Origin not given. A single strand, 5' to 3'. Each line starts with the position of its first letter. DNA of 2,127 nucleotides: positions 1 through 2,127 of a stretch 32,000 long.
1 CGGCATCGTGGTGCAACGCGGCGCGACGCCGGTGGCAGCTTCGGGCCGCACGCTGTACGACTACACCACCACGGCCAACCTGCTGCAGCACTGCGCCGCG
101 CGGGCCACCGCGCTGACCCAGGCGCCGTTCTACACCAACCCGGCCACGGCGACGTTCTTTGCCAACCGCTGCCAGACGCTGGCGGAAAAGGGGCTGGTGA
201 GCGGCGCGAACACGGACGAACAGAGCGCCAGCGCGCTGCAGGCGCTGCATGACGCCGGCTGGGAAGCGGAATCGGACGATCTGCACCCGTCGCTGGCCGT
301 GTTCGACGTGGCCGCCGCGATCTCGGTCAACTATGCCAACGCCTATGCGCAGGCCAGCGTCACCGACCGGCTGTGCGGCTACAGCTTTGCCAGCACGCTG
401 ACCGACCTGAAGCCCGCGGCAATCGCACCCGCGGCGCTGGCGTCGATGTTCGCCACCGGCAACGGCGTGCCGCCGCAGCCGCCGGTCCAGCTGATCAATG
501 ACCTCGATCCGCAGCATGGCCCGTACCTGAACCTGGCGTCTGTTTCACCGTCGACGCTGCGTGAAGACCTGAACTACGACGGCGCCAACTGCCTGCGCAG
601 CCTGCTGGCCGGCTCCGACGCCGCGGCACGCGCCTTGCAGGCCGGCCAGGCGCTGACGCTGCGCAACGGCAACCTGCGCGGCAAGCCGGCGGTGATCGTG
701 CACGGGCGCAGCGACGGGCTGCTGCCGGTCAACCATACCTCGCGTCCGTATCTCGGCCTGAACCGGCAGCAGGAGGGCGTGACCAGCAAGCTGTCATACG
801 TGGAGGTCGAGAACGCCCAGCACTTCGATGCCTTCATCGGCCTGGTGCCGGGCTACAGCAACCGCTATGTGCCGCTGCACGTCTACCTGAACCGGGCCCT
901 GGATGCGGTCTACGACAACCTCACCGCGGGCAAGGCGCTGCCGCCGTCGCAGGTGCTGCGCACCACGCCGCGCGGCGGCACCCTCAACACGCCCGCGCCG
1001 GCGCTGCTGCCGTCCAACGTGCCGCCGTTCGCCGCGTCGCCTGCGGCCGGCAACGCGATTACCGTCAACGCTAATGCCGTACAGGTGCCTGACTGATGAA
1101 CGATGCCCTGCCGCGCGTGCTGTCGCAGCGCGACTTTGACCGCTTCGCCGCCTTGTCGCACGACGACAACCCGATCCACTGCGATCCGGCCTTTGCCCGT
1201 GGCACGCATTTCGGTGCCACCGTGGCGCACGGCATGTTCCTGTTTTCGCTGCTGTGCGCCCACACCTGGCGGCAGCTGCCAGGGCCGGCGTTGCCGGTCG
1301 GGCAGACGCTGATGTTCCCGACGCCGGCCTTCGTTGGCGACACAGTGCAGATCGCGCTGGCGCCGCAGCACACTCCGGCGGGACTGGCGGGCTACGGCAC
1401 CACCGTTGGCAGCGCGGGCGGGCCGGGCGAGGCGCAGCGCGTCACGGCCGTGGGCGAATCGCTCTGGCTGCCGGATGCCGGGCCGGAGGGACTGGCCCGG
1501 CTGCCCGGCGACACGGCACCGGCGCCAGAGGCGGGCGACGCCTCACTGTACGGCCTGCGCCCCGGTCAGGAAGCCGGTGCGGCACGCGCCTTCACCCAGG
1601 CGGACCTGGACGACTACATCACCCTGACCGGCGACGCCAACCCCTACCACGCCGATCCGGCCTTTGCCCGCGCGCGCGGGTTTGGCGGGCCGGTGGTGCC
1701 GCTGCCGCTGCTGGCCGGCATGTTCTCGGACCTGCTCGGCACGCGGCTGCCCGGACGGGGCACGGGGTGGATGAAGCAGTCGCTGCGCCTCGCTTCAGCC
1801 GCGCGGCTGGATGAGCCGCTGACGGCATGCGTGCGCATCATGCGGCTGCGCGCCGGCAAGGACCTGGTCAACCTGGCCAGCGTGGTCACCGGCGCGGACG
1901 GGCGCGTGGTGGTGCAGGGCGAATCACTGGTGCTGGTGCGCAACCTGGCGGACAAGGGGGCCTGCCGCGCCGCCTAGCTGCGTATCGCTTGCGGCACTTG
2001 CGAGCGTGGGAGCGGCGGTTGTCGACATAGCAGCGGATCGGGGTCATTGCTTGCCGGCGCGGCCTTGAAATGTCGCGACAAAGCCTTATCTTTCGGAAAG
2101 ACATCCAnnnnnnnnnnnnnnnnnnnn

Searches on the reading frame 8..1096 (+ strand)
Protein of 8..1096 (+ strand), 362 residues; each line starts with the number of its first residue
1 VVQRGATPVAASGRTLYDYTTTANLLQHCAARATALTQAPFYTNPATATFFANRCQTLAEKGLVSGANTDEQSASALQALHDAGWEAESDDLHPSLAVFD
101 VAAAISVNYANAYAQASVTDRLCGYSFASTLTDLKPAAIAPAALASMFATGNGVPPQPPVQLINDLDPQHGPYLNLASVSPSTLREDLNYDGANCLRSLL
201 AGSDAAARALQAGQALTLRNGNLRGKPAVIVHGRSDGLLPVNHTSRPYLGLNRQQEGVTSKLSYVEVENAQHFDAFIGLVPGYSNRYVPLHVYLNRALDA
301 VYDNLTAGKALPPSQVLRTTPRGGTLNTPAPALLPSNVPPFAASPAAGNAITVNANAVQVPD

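Call 36: search_protein_families(library=pfam, proteins=[window:8-1096:+], max_evalue=0.00001)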
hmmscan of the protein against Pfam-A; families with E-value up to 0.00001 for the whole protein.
window:8-1096:+ (362 aa): 1 family
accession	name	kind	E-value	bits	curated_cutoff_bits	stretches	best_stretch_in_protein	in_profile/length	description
PF10605.15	3HBOH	-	1.6e-157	526.3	27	1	2-362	327-688/688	3HB-oligomer hydrolase (3HBOH)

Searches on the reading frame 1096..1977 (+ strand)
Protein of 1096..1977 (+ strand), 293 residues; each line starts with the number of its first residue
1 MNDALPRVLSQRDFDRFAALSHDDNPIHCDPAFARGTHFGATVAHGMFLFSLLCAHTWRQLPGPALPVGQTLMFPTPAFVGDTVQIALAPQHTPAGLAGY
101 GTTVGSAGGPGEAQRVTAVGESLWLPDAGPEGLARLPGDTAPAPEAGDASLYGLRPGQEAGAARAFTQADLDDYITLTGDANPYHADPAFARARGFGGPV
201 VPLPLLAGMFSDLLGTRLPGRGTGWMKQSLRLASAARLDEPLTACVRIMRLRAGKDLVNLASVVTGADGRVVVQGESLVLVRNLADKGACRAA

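Call 36: search_protein_families(library=pfam, proteins=[window:1096-1977:+], max_evalue=0.00001)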
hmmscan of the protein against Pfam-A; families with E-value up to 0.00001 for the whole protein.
window:1096-1977:+ (293 aa): 2 families
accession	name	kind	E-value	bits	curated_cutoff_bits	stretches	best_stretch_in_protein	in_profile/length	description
PF01575.25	MaoC_dehydratas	-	2.7e-27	95.2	27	2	6-88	15-99/123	MaoC like domain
PF13452.11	FAS1_DH_region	-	4.2e-09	37.1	22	0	168-273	16-130/132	FAS1-like, dehydratase domain region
